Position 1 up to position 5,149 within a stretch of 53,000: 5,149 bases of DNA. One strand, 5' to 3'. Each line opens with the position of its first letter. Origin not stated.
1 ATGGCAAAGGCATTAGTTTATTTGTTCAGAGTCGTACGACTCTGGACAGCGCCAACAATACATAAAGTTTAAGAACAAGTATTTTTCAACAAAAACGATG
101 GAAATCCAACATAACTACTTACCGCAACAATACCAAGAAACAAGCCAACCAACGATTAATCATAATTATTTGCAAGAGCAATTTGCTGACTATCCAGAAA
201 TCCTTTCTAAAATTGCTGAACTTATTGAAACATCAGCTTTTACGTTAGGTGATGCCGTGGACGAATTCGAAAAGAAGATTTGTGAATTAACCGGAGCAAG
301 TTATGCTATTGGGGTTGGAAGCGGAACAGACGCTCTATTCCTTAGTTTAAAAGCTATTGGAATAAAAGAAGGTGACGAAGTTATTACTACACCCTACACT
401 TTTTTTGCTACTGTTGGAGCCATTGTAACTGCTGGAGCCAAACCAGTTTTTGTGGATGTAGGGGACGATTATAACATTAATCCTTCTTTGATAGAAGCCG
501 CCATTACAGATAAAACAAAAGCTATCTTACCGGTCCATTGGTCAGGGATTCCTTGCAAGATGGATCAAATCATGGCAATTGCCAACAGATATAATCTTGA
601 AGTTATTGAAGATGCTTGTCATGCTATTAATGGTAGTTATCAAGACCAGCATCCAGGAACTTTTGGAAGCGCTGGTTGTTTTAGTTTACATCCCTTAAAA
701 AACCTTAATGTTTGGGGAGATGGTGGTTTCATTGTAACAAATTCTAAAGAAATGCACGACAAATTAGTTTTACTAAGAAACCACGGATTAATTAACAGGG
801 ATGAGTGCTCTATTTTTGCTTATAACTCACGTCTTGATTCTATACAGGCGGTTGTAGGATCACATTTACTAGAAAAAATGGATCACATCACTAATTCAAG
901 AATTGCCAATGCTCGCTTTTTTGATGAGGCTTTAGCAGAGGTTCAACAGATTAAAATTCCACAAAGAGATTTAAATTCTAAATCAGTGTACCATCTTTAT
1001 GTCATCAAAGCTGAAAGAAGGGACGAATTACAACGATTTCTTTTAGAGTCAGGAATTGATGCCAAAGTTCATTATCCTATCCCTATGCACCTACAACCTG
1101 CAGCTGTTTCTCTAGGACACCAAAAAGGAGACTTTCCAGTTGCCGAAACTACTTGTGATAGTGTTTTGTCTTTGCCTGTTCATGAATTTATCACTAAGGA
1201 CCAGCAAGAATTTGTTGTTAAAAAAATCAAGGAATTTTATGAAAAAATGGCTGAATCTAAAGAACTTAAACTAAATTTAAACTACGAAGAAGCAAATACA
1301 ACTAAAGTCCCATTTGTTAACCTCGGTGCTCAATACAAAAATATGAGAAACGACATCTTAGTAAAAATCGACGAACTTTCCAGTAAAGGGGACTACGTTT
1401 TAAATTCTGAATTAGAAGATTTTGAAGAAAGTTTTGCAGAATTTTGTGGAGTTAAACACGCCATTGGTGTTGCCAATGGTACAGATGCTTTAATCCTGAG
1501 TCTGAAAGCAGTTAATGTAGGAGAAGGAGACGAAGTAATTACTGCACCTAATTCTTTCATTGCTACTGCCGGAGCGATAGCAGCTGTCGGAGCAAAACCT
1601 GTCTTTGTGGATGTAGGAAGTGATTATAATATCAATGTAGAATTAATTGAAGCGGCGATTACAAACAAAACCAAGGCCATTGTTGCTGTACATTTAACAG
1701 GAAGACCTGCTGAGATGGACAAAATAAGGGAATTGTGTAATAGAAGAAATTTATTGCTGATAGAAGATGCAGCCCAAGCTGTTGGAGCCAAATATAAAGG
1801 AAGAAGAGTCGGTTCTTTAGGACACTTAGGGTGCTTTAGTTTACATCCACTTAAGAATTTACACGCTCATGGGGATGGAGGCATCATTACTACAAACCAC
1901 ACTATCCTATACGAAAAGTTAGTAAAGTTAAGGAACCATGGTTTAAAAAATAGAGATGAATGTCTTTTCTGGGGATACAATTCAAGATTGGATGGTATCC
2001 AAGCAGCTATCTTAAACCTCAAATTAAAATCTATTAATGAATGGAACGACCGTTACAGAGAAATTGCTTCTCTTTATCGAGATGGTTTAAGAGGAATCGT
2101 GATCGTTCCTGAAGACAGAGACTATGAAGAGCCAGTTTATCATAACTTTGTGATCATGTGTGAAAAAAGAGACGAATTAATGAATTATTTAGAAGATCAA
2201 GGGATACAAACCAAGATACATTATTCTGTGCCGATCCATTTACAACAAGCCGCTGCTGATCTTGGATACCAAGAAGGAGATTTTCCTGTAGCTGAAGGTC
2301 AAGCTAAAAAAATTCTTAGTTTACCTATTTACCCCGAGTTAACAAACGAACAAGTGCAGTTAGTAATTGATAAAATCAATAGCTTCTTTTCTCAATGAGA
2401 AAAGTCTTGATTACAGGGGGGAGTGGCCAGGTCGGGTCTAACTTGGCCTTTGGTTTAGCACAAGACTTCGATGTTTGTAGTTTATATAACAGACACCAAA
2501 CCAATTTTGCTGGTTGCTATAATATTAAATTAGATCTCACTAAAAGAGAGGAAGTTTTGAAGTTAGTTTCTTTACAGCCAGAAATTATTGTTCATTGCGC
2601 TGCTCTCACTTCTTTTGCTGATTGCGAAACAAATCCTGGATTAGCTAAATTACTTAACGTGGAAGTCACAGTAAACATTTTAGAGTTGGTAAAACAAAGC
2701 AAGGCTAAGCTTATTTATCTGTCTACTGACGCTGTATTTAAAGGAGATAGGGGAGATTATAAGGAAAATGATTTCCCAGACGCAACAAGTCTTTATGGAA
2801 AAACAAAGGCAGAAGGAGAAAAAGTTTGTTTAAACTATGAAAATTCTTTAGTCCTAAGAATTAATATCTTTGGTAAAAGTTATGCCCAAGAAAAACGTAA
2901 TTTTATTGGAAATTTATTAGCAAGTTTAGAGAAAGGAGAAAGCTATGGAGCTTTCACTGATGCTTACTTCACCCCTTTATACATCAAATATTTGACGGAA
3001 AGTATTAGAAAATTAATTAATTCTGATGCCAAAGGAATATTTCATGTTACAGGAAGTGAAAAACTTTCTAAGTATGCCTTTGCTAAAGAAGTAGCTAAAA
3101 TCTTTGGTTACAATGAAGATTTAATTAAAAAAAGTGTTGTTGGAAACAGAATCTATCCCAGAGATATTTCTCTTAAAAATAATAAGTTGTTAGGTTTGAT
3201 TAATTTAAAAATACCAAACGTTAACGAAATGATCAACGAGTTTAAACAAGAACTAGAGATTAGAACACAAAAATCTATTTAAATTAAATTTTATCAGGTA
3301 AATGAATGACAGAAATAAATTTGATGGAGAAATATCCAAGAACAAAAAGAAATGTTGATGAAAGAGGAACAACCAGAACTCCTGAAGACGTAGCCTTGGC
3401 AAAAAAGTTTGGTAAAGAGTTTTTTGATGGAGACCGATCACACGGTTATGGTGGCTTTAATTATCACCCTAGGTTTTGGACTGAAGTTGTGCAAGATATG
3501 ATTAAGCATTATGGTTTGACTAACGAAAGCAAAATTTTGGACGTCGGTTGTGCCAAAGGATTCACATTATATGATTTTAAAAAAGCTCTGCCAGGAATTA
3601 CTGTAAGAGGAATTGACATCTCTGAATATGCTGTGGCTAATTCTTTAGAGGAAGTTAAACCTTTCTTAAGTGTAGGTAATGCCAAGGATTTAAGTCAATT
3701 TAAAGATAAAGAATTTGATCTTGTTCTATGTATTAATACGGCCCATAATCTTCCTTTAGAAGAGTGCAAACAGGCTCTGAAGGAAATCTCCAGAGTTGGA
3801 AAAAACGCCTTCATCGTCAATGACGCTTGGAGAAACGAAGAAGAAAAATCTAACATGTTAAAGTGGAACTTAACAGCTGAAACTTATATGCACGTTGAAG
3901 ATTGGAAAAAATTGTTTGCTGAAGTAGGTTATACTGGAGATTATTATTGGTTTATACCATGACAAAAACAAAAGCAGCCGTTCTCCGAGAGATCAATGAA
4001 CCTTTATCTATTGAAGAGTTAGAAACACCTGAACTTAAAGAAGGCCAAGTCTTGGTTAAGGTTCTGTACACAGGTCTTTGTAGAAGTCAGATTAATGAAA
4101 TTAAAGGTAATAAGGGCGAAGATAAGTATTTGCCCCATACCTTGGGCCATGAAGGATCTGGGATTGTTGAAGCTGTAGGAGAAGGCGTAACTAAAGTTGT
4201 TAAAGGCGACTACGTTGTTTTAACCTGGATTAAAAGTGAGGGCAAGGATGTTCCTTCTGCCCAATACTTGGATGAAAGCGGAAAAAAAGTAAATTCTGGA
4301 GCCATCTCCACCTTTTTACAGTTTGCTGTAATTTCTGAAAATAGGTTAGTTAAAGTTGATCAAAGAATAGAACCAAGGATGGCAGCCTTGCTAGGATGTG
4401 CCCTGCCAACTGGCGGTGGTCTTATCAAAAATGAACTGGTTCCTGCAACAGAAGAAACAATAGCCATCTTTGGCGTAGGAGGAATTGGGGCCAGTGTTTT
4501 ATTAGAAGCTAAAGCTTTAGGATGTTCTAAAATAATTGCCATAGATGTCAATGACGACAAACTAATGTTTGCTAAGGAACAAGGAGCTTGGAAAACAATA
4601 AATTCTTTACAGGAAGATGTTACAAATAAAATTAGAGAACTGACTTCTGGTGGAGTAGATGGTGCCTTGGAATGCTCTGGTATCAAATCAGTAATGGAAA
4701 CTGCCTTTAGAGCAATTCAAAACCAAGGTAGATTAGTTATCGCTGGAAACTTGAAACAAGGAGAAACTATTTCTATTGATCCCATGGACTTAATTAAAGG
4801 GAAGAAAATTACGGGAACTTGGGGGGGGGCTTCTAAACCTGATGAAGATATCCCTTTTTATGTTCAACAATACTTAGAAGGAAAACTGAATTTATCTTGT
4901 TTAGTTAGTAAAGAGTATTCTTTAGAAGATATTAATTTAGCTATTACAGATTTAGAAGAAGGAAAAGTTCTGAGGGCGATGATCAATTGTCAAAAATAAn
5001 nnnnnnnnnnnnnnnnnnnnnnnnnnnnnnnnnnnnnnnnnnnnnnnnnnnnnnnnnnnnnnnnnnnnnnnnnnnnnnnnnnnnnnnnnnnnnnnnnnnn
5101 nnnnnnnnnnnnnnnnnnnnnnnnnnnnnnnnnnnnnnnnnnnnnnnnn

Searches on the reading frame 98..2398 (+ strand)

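Call 24: search_protein_families(library=pfam, proteins=[window:98-2398:+], max_evalue=0.00001)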
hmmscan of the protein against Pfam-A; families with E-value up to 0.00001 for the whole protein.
window:98-2398:+ (766 aa): 5 families
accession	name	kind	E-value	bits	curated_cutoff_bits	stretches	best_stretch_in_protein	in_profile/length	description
PF01041.23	DegT_DnrJ_EryC1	-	4.2e-222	737.3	19.8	2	417-760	4-359/360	DegT/DnrJ/EryC1/StrS aminotransferase family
PF00155.27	Aminotran_1_2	-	8.5e-15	55.2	19.7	2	437-562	41-190/361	Aminotransferase class I and II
PF01212.27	Beta_elim_lyase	-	1.9e-13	50.9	27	1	437-564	32-175/288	Beta-eliminating lyase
PF00266.25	Aminotran_5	-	4.2e-11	42.9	21.5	1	437-563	43-181/371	Aminotransferase class-V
PF01053.26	Cys_Met_Meta_PP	-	5.2e-09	35.6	27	0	55-160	55-158/381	Cys/Met metabolism PLP-dependent enzyme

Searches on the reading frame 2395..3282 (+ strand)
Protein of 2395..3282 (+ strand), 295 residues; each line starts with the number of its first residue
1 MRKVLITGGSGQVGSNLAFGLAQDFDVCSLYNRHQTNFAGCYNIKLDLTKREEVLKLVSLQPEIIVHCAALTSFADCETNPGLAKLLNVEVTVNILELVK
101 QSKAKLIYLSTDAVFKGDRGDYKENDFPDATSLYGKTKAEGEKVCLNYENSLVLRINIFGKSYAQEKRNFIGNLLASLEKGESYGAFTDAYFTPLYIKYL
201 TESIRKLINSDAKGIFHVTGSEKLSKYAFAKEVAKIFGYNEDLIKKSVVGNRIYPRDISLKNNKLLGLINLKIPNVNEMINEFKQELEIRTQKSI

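Call 24: search_protein_families(library=pfam, proteins=[window:2395-3282:+], max_evalue=0.00001)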
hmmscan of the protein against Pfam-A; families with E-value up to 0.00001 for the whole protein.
window:2395-3282:+ (295 aa): 5 families
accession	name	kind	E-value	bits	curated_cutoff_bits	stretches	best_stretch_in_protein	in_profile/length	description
PF04321.23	RmlD_sub_bind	-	1.3e-45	156.2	27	1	3-245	2-239/287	RmlD substrate binding domain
PF01370.27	Epimerase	-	3e-23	82.9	20.9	1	4-183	1-198/240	NAD dependent epimerase/dehydratase family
PF16363.11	GDP_Man_Dehyd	-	6.1e-14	52.6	27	1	5-155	1-174/332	GDP-mannose 4,6 dehydratase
PF07993.18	NAD_binding_4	-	2.1e-09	37.4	20.1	1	53-159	80-202/258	Male sterility protein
PF02719.21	Polysacc_synt_2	-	9.9e-07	28.7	20.2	0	43-150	58-154/293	Polysaccharide biosynthesis protein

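Call 28: search_protein_families(library=ncbifam, proteins=[window:2395-3282:+], max_evalue=0.00001)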
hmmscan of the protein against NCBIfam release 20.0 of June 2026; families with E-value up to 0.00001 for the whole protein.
window:2395-3282:+ (295 aa): 10 families
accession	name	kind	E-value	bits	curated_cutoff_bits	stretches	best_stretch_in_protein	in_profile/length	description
TIGR01214.1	rmlD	equivalog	8.4e-46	156.3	224.05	1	3-241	1-230/285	dTDP-4-dehydrorhamnose reductase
NF007440.0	PRK09987.1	equivalog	5.2e-19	68.6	308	1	3-256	2-256/299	dTDP-4-dehydrorhamnose reductase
TIGR01179.1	galE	equivalog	8.4e-10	38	262.3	1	3-151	1-162/332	UDP-glucose 4-epimerase GalE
NF043036.1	ErythonDh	equivalog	1.7e-09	37.4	325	1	3-148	2-163/321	D-erythronate dehydrogenase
TIGR02197.1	heptose_epim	equivalog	2.4e-09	36.8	274.6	1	4-139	1-143/316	ADP-glyceromanno-heptose 6-epimerase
TIGR01181.1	dTDP_gluc_dehyt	equivalog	1.3e-08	34.3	365.1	1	3-162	1-179/321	dTDP-glucose 4,6-dehydratase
TIGR02622.1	CDP_4_6_dhtase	equivalog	6.6e-07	28.8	278.45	1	42-154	57-174/352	CDP-glucose 4,6-dehydratase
NF042422.1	oxyalk_red_OleD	equivalog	1.5e-06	27.8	580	1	3-147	2-152/329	2-alkyl-3-oxoalkanoate reductase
TIGR01746.1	Thioester-redct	subfamily_domain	2.1e-06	27.2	213.35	1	63-241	90-284/371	thioester reductase domain-containing protein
NF005539.0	PRK07201.1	equivalog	7.4e-06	25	549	0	63-146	79-162/657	SDR family oxidoreductase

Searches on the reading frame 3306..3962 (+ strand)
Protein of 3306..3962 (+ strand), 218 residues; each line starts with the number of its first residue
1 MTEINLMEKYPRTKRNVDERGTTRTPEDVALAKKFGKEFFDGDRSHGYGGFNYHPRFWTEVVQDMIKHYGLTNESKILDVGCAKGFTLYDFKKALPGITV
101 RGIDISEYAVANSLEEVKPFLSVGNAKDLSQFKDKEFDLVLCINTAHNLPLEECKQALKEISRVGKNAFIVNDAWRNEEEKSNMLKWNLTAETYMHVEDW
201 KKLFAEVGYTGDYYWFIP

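Call 24: search_protein_families(library=pfam, proteins=[window:3306-3962:+], max_evalue=0.00001)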
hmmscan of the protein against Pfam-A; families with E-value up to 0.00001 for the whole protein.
window:3306-3962:+ (218 aa): 5 families
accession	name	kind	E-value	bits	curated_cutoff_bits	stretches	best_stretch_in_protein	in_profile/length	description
PF08241.18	Methyltransf_11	-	1.3e-15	58.2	21.2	1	78-166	1-88/95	Methyltransferase domain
PF13847.12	Methyltransf_31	-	6.9e-14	52.2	27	1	73-206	3-143/145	Methyltransferase domain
PF13649.12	Methyltransf_25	-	7e-14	52.7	27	1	77-166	1-94/97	Methyltransferase domain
PF08242.18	Methyltransf_12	-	7.1e-11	43.2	30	1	78-164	1-91/98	Methyltransferase domain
PF07021.18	MetW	-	1.9e-09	37.9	21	1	72-171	12-108/193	Methionine biosynthesis protein MetW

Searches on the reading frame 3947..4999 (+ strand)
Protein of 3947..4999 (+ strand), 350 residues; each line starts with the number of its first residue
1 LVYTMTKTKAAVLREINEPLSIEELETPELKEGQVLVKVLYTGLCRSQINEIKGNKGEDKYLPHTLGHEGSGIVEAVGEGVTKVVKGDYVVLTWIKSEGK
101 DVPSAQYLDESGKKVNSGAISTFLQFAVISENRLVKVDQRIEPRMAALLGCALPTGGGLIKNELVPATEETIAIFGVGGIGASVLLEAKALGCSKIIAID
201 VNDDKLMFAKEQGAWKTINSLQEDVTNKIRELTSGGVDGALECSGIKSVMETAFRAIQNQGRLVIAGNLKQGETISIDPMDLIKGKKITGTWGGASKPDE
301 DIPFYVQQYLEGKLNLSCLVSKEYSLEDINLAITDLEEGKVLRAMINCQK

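Call 24: search_protein_families(library=pfam, proteins=[window:3947-4999:+], max_evalue=0.00001)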
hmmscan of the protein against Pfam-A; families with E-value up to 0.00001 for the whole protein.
window:3947-4999:+ (350 aa): 3 families
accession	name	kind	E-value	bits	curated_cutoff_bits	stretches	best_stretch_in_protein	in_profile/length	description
PF00107.32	ADH_zinc_N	-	1.4e-26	93.4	31.8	1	179-299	1-117/129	Zinc-binding dehydrogenase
PF08240.17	ADH_N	-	3.3e-16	59.9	23.5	1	32-138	2-103/104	Alcohol dehydrogenase GroES-like domain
PF13602.12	ADH_zinc_N_2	-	7.3e-06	27.4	27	0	213-341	2-128/134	Zinc-binding dehydrogenase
